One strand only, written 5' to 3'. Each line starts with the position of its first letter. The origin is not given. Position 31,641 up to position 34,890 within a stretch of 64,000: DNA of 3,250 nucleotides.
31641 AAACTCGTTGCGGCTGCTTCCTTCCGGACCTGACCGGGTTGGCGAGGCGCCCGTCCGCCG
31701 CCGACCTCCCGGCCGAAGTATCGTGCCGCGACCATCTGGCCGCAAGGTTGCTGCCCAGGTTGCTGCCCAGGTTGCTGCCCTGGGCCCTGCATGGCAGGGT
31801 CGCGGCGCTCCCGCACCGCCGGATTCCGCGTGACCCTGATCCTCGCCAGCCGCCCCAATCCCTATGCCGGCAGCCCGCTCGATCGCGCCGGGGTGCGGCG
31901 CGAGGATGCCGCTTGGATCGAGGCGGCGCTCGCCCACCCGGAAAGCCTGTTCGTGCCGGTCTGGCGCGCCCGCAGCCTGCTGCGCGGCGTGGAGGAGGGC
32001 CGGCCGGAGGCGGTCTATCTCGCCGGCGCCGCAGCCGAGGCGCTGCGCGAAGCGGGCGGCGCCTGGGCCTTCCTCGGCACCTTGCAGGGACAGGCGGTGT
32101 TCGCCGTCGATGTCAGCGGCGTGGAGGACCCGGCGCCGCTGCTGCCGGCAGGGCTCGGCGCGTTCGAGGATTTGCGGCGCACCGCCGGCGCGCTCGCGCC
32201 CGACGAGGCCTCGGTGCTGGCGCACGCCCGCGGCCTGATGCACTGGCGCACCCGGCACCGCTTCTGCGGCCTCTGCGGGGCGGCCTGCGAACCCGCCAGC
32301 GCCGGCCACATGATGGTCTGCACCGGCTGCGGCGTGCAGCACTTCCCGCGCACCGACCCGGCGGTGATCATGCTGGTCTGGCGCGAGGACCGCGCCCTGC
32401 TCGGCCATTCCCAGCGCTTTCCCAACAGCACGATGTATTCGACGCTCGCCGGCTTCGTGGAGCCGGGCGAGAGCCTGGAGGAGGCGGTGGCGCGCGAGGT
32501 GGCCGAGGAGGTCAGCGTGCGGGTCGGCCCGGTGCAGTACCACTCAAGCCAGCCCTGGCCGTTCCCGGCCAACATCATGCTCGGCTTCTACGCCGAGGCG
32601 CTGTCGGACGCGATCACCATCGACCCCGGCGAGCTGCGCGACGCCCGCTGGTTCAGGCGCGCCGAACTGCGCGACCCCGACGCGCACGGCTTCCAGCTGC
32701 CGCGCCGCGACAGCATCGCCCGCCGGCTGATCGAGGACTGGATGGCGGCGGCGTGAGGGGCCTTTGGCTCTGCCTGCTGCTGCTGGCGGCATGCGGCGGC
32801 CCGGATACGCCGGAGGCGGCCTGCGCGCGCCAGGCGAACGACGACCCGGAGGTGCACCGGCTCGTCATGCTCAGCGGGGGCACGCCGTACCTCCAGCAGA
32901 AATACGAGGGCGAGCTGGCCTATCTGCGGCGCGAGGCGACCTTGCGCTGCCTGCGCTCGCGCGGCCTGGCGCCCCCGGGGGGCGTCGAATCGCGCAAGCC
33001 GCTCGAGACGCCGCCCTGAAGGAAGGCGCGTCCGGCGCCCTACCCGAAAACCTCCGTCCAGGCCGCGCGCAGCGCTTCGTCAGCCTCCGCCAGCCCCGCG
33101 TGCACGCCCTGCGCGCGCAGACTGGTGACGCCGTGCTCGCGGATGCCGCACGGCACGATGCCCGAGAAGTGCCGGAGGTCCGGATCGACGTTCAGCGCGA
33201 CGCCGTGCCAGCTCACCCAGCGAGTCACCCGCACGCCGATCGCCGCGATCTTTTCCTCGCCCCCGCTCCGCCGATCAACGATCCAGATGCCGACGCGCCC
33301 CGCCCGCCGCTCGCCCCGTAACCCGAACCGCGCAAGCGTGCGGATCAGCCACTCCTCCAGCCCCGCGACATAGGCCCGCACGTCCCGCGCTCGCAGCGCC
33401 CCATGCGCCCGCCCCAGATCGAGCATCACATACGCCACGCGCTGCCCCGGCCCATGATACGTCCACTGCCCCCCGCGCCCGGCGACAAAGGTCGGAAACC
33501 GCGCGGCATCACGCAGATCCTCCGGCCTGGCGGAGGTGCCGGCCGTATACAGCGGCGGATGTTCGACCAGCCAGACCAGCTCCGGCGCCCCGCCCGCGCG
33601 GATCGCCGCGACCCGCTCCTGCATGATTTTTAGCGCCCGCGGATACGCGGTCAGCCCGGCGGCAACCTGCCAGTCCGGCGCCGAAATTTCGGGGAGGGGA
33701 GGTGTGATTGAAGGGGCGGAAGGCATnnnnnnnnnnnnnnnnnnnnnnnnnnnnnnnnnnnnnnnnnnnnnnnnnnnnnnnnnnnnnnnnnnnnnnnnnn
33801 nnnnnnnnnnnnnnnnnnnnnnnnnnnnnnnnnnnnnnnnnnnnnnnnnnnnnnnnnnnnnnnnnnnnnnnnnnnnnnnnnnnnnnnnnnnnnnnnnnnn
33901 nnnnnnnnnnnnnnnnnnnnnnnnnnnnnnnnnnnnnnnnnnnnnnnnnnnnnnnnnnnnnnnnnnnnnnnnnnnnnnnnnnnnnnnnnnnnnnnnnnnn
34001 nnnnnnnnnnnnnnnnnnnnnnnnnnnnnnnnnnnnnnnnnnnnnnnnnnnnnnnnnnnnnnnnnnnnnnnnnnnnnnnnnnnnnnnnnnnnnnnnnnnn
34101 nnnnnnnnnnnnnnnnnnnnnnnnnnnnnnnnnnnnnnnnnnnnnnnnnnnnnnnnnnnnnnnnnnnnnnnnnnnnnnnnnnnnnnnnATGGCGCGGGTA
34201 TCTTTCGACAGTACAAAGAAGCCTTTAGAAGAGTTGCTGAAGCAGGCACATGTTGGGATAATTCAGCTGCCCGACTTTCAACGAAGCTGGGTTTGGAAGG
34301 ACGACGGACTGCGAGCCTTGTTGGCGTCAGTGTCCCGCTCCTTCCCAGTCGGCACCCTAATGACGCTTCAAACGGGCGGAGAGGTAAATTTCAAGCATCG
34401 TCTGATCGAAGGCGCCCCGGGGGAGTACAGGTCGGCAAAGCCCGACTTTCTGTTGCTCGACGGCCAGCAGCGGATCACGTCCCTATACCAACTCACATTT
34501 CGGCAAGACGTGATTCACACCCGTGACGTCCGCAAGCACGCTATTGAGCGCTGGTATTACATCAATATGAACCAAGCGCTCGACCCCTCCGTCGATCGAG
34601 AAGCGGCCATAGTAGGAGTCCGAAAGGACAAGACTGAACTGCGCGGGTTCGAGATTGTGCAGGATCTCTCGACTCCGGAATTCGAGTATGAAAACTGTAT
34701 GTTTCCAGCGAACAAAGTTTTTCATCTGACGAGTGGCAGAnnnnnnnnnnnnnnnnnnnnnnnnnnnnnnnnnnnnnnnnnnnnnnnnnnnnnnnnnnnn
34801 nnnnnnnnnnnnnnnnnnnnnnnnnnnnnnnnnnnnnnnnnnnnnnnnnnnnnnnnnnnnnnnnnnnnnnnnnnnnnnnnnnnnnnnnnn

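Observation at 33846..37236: Low-GC defence islet inserted immediately 3' of tRNA-Leu(GAG), with no integrase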

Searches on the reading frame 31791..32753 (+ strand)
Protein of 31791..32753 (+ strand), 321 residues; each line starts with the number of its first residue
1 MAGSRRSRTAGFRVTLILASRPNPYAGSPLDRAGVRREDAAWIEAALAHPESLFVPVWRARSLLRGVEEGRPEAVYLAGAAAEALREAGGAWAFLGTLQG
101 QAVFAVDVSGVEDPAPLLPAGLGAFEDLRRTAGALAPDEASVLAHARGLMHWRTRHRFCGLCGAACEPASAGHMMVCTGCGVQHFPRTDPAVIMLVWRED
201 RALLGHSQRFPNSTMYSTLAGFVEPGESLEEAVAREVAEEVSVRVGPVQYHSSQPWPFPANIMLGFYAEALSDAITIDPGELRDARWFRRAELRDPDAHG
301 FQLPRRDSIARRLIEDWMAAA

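Call 87: search_protein_families(library=pfam, proteins=[window:31791-32753:+], max_evalue=0.00001)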
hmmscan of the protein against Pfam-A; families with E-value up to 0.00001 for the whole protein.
window:31791-32753:+ (321 aa): 3 families
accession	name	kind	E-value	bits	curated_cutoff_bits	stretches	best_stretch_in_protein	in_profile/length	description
PF00293.34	NUDIX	-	8e-18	65.2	21.1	1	189-297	3-122/134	NUDIX domain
PF09296.17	NUDIX-like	-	1.4e-13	51.9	22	1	52-152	2-96/96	NADH pyrophosphatase-like rudimentary NUDIX domain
PF09297.16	Zn_ribbon_NUD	-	7.1e-10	38.9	24.8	1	155-185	2-32/32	NADH pyrophosphatase zinc ribbon domain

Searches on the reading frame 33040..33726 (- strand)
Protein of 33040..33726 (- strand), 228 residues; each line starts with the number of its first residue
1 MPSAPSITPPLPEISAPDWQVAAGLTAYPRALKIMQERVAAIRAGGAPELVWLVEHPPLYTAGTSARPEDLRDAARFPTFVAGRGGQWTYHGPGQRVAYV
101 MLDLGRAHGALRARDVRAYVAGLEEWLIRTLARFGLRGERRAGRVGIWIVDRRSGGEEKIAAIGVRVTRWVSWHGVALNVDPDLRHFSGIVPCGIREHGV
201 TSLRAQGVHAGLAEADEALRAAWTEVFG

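Call 8: search_protein_families(library=pfam, proteins=[window:33040-33726:-], max_evalue=0.01)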
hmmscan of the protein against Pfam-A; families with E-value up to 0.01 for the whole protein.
window:33040-33726:- (228 aa): 1 family
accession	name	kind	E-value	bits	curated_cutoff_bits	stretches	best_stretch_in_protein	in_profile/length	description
PF21948.1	LplA-B_cat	-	6.8e-33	114.7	27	1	28-221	2-197/200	Lipoyl protein ligase A/B catalytic domain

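Call 49: find_encoding_contigs(protein=window:33040-33723:-, flank=10000, max_places=8)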
Protein window:33040-33723:- (227 aa): no gene with exactly this product is on record in the collection.

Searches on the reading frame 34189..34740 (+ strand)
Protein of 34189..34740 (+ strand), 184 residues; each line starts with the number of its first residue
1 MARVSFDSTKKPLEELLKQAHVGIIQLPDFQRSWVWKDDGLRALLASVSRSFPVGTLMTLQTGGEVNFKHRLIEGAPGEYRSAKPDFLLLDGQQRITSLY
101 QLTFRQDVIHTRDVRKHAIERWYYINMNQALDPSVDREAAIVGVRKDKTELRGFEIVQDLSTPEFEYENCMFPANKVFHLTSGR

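Call 8: search_protein_families(library=pfam, proteins=[window:34189-34740:+], max_evalue=0.01)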
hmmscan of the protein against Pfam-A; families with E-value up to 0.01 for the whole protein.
window:34189-34740:+ (184 aa): 1 family
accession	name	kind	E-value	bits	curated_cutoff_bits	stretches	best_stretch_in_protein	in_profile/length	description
PF03235.19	GmrSD_N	-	1.2e-18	68.4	33.2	1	13-118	1-78/199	GmrSD restriction endonuclease, N-terminal domain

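Call 9: search_protein_families(library=padloc, proteins=[window:34189-34740:+], max_evalue=0.01)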
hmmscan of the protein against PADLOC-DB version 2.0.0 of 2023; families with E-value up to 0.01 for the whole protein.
window:34189-34740:+ (184 aa): 11 families
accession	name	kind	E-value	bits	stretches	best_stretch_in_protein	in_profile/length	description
PDLC04709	PDC-M55C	-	6e-15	52.9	1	12-115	16-119/554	-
PDLC04151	HEC-05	-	2.9e-11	40.8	1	10-100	25-127/600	-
PDLC04150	HEC-05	-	1.9e-08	31.6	1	26-125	23-139/583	-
PDLC04153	HEC-05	-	3.8e-07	26.7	1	21-114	17-123/621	-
PDLC02695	Orf5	-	8.3e-06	22.4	1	6-100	3-92/601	Orf5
PDLC03877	NsnA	-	0.00015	19.2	1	4-100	44-122/385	-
PDLC04157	HEC-06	-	0.00055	16.6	1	7-99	8-85/558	-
PDLC04154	HEC-06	-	0.00073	16.3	0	1-48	1-47/569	-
PDLC04155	HEC-06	-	0.00081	16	1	6-52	5-48/562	-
PDLC02792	SspE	-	0.00098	15.6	0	6-49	6-48/771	SspE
PDLC02693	Orf5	-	0.0014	15.8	1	26-126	10-106/543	Orf5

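Call 11: search_protein_families(library=ncbifam, proteins=[window:34189-34740:+], max_evalue=1)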
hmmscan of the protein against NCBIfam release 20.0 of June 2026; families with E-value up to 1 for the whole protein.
window:34189-34740:+ (184 aa): 1 family
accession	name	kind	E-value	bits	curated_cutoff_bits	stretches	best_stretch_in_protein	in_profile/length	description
NF008092.0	PRK10834.1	equivalog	0.1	11.8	363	1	54-111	51-109/239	outer membrane permeability protein SanA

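Call 54: find_encoding_contigs(protein=window:34189-34740:+, flank=8000, max_places=8)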
Protein window:34189-34740:+ (184 aa): 1 contig read that carries it; 1 place shown.
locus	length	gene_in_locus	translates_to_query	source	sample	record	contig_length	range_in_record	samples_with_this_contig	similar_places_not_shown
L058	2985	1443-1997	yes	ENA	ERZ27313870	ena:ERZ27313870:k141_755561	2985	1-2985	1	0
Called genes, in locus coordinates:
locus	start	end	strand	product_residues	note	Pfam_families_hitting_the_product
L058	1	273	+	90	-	?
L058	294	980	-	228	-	PF21948:LplA-B_cat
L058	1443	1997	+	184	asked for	PF03235:GmrSD_N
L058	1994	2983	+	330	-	?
